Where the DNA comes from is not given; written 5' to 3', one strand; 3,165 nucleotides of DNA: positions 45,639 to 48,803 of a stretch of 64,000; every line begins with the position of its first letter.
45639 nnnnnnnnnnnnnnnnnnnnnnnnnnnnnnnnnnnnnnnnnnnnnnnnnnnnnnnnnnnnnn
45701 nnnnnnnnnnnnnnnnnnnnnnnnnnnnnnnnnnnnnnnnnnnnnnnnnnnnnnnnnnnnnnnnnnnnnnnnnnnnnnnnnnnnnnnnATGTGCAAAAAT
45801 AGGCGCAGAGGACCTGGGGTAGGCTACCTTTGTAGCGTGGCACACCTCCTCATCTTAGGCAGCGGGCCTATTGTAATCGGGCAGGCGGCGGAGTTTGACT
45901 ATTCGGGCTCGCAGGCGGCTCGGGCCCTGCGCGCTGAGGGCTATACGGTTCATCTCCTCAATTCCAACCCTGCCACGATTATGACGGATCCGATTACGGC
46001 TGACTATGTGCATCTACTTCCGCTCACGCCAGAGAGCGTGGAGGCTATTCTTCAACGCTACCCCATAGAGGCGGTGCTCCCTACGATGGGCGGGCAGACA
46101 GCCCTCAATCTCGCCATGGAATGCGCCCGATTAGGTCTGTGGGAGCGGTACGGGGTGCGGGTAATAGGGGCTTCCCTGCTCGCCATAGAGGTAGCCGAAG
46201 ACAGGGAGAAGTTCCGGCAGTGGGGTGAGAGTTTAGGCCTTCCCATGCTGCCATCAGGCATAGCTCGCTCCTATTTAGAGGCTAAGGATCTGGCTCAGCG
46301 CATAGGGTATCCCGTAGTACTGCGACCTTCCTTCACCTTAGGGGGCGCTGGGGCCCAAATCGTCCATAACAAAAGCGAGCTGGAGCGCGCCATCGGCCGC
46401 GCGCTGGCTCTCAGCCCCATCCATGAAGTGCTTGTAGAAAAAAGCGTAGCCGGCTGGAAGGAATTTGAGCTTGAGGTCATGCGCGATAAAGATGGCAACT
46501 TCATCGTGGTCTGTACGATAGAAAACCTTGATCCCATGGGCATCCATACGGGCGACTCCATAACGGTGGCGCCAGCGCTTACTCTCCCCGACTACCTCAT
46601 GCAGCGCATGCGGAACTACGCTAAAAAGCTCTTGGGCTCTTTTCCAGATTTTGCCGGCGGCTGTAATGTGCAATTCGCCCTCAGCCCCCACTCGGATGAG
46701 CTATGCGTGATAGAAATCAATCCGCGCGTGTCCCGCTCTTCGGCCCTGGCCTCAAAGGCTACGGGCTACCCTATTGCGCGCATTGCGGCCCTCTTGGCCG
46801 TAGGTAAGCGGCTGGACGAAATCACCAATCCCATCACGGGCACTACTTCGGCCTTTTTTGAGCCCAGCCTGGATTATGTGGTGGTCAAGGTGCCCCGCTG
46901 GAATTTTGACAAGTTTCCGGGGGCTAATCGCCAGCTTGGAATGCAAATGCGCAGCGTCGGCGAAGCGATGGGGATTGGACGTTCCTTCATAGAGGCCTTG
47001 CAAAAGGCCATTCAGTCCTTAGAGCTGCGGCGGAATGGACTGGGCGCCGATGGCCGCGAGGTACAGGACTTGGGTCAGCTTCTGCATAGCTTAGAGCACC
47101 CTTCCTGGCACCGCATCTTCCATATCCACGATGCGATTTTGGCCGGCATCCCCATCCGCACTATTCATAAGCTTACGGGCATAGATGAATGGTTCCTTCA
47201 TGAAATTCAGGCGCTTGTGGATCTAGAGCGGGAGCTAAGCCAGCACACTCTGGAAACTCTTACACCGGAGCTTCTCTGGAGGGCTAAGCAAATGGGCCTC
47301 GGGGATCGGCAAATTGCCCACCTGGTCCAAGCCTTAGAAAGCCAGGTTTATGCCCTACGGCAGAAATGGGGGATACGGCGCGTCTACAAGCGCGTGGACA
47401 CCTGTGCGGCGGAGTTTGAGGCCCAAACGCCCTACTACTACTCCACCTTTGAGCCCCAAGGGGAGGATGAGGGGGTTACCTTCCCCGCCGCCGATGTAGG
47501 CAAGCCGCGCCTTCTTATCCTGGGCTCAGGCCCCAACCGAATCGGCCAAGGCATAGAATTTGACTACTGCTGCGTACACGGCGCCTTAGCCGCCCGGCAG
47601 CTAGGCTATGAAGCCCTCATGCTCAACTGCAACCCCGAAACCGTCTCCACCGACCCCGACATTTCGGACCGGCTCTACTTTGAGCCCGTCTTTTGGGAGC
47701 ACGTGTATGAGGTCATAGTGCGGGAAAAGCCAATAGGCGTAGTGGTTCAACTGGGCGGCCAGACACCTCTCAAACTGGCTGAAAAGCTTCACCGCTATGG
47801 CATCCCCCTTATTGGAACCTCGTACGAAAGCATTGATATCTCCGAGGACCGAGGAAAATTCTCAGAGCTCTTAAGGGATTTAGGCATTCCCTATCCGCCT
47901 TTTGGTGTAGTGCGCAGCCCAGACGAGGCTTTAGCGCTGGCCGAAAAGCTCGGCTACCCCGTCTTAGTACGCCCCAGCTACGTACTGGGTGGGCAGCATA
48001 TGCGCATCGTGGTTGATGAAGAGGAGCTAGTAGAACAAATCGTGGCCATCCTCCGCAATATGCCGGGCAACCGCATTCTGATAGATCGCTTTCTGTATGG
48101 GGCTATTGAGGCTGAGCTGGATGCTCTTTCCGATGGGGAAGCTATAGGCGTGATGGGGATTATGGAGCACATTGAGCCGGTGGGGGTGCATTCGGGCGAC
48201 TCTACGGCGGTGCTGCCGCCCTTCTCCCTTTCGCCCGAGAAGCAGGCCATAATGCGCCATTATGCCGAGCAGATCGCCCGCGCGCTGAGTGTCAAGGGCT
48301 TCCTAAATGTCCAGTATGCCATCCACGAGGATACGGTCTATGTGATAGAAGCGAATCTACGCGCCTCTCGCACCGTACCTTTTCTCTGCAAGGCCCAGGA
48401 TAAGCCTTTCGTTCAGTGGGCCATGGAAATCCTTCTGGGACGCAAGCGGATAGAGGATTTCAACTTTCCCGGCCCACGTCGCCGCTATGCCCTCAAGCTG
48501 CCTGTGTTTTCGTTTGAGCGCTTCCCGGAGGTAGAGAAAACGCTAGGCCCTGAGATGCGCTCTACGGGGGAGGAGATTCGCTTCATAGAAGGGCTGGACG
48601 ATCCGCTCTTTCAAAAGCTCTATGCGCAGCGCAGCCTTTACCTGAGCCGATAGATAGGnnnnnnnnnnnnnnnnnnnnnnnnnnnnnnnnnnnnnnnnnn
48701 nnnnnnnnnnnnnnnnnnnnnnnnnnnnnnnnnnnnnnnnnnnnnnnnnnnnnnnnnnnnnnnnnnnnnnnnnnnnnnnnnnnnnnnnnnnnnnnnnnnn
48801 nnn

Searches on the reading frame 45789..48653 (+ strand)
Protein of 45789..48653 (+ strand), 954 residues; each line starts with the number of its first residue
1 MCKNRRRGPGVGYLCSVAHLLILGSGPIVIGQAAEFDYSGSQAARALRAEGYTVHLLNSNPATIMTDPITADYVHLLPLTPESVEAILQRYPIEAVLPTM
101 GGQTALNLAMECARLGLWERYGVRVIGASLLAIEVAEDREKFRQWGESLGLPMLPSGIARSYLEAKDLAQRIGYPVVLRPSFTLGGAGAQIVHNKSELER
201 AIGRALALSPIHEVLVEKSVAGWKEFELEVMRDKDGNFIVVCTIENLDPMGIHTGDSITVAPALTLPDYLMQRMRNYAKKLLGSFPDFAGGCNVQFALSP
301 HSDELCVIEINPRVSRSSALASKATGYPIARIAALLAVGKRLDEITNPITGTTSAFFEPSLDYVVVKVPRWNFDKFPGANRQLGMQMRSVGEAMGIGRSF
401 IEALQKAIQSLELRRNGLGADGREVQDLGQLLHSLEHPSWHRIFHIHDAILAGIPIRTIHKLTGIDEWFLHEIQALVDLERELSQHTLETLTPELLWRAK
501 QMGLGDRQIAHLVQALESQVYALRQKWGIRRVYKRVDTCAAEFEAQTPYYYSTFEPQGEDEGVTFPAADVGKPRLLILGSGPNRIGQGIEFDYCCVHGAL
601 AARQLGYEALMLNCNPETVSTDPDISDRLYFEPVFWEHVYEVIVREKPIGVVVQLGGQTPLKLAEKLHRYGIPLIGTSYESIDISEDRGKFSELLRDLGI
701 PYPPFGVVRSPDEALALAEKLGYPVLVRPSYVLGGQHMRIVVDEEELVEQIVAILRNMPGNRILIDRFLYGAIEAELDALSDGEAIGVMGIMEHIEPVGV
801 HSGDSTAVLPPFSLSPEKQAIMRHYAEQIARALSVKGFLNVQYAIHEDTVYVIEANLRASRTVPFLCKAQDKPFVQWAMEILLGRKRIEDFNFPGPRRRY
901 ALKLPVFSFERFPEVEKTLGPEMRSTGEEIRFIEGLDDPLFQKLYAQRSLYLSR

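Call 4: search_protein_families(library=pfam, proteins=[window:45789-48653:+], max_evalue=1)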
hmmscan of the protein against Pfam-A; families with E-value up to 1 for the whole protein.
window:45789-48653:+ (954 aa): 13 families
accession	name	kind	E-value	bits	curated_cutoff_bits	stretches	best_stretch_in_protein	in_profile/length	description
PF02786.22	CPSase_L_D2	-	8.8e-94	313.4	19.8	2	138-344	1-210/211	Carbamoyl-phosphate synthase L chain, ATP binding domain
PF25596.1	CPSase_L_D1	-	3.9e-85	282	27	2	573-683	3-117/118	Carbamoyl phosphate synthase preATP-grasp domain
PF02787.25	CPSase_L_D3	-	3.2e-26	91.6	26.6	1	434-512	2-79/80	Carbamoyl-phosphate synthetase large chain, oligomerisation domain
PF02222.28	ATP-grasp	-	6.1e-17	62.3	27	2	147-316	4-165/179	ATP-grasp domain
PF07478.18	Dala_Dala_lig_C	-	7.9e-16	58.6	24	2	166-312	29-174/204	D-ala D-ala ligase C-terminus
PF13549.11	ATP-grasp_5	-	9.6e-11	41.9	27.6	2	692-727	16-51/221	ATP-grasp domain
PF02655.19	ATP-grasp_3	-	1e-09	39.1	23.2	2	169-314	27-157/160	ATP-grasp domain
PF15632.11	ATPgrasp_Ter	-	6e-08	33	29.1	1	822-886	49-112/131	ATP-grasp in the biosynthetic pathway with Ter operon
PF01071.24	GARS_A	-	9.7e-08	32.5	27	1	693-858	8-188/194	Phosphoribosylglycinamide synthetase, ATP-grasp (A) domain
PF13535.11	ATP-grasp_4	-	4.4e-06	26.8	27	1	172-313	1-151/160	ATP-grasp domain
PF08443.16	RimK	-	0.041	13.9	21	1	687-769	3-82/188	RimK-like ATP-grasp domain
PF08442.15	ATP-grasp_2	-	0.049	13.7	29.5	0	693-735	9-52/202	ATP-grasp domain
PF02993.19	MCPVI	-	0.3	11.3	28.4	1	472-520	84-131/225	Minor capsid protein VI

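Call 5: search_protein_families(library=ncbifam, proteins=[window:45789-48653:+], max_evalue=1)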
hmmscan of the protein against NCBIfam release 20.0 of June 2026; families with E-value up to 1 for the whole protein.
window:45789-48653:+ (954 aa): 64 families (the best 25 are shown)
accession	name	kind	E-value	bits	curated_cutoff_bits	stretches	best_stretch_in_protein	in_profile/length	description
NF003671.0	PRK05294.1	equivalog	0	1316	599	1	18-940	8-920/1058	carbamoyl-phosphate synthase large subunit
TIGR01369.1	CPSaseII_lrg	equivalog_domain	0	1239.1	1027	1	17-943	6-928/1052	carbamoyl-phosphate synthase (glutamine-hydrolyzing) large subunit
TIGR01235.1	pyruv_carbox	equivalog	3e-30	104.5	1114.45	2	119-343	96-322/1143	pyruvate carboxylase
NF009402.0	PRK12767.1-1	equivalog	2.5e-29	102.1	218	2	40-320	16-282/329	carbamoyl phosphate synthase-like protein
NF009554.0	PRK12999.1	equivalog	8e-29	100.1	965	2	119-344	100-327/1147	pyruvate carboxylase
NF006406.0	PRK08654.1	equivalog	1.8e-28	99.3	739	2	118-345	95-323/499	acetyl-CoA carboxylase biotin carboxylase subunit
NF006367.0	PRK08591.1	subfamily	1.1e-26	93.6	597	2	118-343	95-322/451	acetyl-CoA carboxylase biotin carboxylase subunit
TIGR00514.1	accC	equivalog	2.6e-25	89.2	626.5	2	117-342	94-321/449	acetyl-CoA carboxylase biotin carboxylase subunit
NF006286.0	PRK08462.1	equivalog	1.6e-24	86.6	740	2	119-342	98-323/445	acetyl-CoA carboxylase biotin carboxylase subunit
NF053643.1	Ddl_archaea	equivalog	1.9e-24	86.3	500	2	608-862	24-275/367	putative pseudomurein biosynthesis ATP-grasp protein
NF005525.0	PRK07178.1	equivalog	2.6e-24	85.7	768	2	118-344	94-321/471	acetyl-CoA carboxylase biotin carboxylase subunit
NF009471.0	PRK12833.1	equivalog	4.3e-22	78.3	686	2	663-863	94-300/467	acetyl-CoA carboxylase biotin carboxylase subunit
TIGR02712.1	urea_carbox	equivalog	1.4e-21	76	1303.85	2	82-340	63-318/1201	urea carboxylase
NF004085.0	PRK05586.1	equivalog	2.3e-21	76.2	723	2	122-345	99-324/448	acetyl-CoA carboxylase biotin carboxylase subunit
NF002563.0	PRK02186.1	subfamily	3.6e-21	75.2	625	2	669-865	91-284/890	argininosuccinate lyase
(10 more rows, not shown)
